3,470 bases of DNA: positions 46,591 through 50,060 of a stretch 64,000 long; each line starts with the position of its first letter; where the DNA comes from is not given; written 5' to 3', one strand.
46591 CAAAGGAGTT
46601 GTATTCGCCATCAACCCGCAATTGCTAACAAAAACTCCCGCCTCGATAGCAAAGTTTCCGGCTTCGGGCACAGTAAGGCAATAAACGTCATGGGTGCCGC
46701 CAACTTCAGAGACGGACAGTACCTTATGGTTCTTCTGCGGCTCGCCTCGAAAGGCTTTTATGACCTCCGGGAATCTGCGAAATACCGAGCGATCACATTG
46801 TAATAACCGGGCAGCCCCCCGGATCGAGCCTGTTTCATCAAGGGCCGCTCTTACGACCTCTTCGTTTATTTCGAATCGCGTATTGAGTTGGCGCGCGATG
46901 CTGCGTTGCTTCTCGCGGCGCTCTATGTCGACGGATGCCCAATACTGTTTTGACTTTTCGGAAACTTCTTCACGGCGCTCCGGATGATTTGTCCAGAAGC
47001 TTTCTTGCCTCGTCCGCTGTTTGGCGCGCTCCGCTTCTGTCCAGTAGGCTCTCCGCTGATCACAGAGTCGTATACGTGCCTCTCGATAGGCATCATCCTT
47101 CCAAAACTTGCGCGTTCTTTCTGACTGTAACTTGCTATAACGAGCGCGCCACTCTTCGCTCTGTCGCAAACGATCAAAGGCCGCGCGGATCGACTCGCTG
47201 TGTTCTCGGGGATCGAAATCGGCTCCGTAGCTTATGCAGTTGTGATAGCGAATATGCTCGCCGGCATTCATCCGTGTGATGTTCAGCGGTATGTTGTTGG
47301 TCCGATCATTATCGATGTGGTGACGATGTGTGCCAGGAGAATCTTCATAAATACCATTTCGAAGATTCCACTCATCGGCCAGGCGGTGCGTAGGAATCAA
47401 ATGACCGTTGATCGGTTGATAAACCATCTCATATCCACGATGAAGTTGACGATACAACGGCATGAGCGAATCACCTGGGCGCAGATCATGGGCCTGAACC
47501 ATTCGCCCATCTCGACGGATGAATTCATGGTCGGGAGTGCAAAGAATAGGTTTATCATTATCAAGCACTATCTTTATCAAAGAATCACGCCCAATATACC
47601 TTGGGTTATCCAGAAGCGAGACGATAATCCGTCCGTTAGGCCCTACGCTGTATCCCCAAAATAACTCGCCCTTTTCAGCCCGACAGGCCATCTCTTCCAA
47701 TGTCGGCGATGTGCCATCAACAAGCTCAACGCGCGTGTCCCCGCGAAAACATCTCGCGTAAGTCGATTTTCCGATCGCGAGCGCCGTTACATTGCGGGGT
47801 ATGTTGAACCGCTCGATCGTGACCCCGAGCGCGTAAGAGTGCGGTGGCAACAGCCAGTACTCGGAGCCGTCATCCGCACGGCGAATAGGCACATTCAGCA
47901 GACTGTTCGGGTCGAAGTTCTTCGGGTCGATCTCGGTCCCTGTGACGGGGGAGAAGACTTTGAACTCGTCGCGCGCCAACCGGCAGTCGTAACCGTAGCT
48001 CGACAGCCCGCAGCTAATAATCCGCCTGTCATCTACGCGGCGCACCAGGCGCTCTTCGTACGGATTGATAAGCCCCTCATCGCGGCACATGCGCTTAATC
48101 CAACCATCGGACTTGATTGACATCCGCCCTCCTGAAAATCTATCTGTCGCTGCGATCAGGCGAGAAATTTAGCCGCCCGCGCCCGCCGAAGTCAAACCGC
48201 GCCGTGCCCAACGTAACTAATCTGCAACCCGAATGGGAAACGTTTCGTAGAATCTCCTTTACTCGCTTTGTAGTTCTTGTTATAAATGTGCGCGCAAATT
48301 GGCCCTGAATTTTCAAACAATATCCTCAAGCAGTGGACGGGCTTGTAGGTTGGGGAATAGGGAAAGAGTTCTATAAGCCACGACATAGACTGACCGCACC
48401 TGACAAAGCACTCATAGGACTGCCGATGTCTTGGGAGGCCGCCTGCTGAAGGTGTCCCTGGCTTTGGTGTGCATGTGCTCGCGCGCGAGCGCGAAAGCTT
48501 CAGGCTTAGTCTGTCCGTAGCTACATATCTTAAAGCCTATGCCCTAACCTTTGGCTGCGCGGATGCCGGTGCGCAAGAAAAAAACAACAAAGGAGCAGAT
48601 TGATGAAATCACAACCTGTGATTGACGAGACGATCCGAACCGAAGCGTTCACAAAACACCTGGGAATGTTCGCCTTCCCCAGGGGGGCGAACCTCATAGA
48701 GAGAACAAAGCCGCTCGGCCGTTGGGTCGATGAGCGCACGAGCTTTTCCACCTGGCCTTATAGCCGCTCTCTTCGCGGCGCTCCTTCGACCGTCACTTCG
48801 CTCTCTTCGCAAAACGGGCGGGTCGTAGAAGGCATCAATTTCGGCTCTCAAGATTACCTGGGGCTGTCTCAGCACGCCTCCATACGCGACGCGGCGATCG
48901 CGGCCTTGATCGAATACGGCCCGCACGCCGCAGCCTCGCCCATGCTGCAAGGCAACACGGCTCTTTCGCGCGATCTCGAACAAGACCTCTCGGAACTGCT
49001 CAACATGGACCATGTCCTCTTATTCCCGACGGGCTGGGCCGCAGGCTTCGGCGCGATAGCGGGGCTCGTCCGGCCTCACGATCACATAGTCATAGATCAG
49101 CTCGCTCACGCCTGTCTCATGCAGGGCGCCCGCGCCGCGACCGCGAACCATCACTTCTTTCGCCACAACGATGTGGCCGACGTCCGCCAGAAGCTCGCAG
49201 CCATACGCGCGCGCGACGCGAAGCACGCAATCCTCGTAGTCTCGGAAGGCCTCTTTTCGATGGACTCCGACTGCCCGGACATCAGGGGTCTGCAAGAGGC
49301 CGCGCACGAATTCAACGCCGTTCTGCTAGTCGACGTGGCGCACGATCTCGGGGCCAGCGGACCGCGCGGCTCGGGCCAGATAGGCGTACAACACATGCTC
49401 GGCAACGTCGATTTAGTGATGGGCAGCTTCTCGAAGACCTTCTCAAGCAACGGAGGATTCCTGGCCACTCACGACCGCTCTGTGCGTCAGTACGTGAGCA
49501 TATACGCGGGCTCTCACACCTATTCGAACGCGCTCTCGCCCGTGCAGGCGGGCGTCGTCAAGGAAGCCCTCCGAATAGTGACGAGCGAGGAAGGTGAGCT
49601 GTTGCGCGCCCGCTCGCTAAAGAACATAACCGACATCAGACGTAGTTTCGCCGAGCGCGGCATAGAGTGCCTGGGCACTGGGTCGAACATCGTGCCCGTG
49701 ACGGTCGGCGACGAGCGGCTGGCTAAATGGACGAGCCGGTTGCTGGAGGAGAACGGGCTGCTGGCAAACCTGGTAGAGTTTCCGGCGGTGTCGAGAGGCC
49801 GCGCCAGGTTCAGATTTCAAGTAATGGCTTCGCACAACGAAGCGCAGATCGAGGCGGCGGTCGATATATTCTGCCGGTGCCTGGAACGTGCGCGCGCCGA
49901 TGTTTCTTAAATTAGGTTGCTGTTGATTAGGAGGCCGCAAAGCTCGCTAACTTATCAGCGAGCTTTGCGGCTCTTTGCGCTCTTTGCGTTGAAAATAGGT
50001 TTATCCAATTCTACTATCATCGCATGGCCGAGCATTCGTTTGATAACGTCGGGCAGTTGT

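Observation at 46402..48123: dCTP deaminase gene carries a 377-aa intein with an HNH homing endonuclease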

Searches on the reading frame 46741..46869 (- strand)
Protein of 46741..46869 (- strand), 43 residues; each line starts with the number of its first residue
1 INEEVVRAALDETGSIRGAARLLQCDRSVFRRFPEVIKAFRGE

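Call 53: search_protein_families(library=pfam, proteins=[window:46741-46869:-], max_evalue=10)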
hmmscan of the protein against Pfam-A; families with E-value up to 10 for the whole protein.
seq(43 aa): 3 families
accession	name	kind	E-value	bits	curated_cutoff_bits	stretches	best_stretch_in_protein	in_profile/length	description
PF13551.12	HTH_29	-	0.013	16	28.1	1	6-33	5-32/64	Winged helix-turn helix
PF13518.12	HTH_28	-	0.05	14.1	25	1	4-32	4-31/52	Helix-turn-helix domain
PF02954.25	HTH_8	-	0.15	12.2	22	1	4-32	8-37/42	Bacterial regulatory protein, Fis family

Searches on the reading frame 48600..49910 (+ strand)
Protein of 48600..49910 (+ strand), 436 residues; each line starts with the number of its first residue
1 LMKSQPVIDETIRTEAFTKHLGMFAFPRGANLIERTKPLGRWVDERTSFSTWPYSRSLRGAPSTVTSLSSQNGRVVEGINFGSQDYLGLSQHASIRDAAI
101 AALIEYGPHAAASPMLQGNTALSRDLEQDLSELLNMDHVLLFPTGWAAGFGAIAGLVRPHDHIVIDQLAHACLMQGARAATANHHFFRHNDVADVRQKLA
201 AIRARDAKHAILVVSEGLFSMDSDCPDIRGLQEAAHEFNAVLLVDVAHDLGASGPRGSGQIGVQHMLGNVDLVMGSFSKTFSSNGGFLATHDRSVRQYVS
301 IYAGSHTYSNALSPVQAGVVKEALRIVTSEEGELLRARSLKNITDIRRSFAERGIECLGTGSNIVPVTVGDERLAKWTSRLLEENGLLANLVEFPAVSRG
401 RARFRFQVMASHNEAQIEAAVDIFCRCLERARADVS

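Call 34: search_protein_families(library=pfam, proteins=[window:48600-49910:+], max_evalue=0.001)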
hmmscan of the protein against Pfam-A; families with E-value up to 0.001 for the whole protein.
window:48600-49910:+ (436 aa): 3 families
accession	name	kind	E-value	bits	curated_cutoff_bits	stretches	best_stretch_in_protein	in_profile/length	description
PF00155.27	Aminotran_1_2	-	1.6e-36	126.7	19.7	1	78-422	3-359/361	Aminotransferase class I and II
PF01212.27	Beta_elim_lyase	-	8.2e-07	29.1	27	1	122-300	33-221/288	Beta-eliminating lyase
PF01053.26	Cys_Met_Meta_PP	-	8.4e-06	25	27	1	124-246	55-174/381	Cys/Met metabolism PLP-dependent enzyme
